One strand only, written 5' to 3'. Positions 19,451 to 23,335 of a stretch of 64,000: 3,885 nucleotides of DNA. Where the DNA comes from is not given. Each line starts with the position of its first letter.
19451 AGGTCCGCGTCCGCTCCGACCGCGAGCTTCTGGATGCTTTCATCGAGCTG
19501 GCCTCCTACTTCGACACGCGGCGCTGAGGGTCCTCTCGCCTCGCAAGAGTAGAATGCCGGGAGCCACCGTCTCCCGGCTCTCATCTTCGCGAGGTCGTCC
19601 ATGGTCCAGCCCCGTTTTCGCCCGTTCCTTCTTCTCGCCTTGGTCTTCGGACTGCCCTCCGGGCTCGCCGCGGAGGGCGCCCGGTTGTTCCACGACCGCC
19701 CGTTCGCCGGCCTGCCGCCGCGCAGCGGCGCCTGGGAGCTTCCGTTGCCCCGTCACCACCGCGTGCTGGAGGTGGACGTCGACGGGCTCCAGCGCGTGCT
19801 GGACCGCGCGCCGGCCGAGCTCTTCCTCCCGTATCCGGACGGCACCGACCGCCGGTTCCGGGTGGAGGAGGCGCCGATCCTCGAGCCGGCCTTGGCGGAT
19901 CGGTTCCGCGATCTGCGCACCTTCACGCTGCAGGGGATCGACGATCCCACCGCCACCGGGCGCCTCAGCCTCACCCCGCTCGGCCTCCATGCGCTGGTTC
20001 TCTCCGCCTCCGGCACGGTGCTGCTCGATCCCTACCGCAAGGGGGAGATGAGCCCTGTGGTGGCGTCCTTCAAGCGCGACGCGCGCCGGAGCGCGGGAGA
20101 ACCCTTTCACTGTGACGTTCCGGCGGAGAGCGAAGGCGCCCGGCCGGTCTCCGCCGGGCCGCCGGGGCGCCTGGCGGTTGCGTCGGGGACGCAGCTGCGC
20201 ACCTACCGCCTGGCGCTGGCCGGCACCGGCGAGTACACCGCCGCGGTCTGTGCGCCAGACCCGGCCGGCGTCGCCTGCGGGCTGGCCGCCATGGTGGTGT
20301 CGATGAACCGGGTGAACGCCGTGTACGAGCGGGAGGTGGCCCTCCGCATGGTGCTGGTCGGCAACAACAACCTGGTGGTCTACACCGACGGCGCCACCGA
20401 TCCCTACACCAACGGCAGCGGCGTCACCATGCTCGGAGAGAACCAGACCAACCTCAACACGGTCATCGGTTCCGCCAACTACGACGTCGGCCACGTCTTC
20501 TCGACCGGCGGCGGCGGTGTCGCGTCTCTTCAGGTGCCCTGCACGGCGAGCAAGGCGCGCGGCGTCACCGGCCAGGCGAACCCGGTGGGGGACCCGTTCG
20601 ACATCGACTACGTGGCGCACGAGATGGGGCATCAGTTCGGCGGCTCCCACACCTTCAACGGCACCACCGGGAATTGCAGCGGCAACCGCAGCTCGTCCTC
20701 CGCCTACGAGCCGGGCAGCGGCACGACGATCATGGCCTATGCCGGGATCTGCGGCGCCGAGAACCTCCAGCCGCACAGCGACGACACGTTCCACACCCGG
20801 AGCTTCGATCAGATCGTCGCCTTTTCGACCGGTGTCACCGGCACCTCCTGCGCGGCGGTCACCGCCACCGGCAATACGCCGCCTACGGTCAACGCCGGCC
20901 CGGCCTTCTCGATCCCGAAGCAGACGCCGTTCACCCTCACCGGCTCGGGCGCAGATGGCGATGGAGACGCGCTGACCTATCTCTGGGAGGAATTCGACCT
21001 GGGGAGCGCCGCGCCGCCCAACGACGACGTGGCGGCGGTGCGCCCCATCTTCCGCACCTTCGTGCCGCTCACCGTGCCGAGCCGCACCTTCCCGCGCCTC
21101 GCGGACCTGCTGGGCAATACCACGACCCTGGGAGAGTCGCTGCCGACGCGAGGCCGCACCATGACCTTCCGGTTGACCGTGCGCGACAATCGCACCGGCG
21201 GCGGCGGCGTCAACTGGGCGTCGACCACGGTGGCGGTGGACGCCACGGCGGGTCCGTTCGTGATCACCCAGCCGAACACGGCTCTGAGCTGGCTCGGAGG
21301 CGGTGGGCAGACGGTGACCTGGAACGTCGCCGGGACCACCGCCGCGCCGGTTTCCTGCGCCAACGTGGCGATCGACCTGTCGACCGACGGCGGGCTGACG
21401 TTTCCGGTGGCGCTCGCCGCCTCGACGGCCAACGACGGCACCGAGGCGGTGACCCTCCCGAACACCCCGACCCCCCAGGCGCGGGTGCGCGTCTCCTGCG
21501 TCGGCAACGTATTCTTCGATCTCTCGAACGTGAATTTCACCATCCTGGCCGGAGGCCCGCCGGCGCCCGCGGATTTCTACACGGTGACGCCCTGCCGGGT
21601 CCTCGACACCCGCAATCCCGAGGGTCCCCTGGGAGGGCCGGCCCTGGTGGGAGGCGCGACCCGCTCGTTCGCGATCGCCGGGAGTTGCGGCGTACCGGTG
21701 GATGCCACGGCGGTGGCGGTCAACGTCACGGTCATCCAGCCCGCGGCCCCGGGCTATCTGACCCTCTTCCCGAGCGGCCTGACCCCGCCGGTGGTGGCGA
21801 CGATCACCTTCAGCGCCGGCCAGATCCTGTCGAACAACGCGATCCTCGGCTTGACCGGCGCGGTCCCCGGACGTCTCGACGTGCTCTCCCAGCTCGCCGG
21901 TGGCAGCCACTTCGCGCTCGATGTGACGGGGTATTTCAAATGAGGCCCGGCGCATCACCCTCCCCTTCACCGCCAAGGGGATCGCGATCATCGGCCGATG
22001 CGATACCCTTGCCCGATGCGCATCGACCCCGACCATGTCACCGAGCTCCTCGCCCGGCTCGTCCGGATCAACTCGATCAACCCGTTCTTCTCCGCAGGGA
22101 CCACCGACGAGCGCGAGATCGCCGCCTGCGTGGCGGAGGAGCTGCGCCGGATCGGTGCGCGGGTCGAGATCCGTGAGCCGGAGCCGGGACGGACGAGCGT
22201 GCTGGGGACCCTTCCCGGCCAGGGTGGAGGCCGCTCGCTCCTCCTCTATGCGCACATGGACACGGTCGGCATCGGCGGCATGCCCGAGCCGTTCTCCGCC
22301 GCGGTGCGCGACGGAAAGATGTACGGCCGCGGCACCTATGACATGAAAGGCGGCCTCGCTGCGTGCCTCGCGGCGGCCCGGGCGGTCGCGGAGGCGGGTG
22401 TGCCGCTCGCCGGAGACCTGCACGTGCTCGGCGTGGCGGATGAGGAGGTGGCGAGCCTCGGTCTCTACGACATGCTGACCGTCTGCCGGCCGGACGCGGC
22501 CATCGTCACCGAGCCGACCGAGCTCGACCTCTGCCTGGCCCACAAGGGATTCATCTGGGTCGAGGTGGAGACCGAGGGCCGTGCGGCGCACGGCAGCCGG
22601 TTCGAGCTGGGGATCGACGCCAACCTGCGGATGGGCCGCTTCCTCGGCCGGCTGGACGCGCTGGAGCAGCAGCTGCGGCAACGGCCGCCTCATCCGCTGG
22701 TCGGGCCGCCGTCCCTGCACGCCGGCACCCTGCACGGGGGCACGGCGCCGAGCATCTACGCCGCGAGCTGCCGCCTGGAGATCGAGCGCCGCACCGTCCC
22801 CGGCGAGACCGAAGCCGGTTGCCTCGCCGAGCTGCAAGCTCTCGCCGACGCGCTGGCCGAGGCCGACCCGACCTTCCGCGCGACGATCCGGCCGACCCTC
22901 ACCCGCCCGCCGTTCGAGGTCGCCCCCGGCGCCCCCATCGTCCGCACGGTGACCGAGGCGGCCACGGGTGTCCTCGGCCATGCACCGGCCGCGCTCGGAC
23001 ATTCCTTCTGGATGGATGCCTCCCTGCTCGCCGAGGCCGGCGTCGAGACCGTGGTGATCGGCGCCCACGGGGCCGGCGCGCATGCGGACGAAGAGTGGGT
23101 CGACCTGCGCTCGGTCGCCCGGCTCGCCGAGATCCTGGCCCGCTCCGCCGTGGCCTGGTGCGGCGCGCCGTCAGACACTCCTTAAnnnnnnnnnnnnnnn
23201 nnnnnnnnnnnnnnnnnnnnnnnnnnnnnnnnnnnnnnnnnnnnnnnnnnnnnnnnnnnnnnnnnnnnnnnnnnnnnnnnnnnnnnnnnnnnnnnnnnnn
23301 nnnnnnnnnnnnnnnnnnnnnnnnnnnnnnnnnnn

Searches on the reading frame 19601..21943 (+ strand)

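Call 33: search_protein_families(library=pfam, proteins=[window:19601-21943:+], max_evalue=0.001)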
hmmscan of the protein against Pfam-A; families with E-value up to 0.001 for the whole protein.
window:19601-21943:+ (780 aa): 4 families
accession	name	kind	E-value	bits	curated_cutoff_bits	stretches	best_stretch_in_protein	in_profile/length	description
PF13583.11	Reprolysin_4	-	2.3e-29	103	22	1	200-397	3-192/203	Metallo-peptidase family M12B Reprolysin-like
PF13582.12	Reprolysin_3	-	2.2e-26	93.2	22.4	1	229-351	2-123/123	Metallo-peptidase family M12B Reprolysin-like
PF13688.12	Reprolysin_5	-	5.4e-25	89.2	27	1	199-385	2-191/196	Metallo-peptidase family M12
PF13574.12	Reprolysin_2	-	1.6e-23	84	27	1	230-394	7-186/195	Metallo-peptidase family M12B Reprolysin-like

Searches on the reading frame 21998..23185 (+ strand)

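Call 33: search_protein_families(library=pfam, proteins=[window:21998-23185:+], max_evalue=0.001)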
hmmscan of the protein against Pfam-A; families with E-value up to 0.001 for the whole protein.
window:21998-23185:+ (395 aa): 4 families
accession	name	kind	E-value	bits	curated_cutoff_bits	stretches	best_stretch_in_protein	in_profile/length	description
PF01546.33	Peptidase_M20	-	2.1e-33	116.4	24.6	1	82-383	1-203/206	Peptidase family M20/M25/M40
PF07687.19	M20_dimer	-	1.6e-17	63.9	21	1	181-289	2-105/107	Peptidase dimerisation domain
PF04389.22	Peptidase_M28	-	2.9e-05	24.3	21.3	1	68-155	2-72/193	Peptidase family M28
PF05343.19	Peptidase_M42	-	0.00028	20.5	23.2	0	113-172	132-189/292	M42 glutamyl aminopeptidase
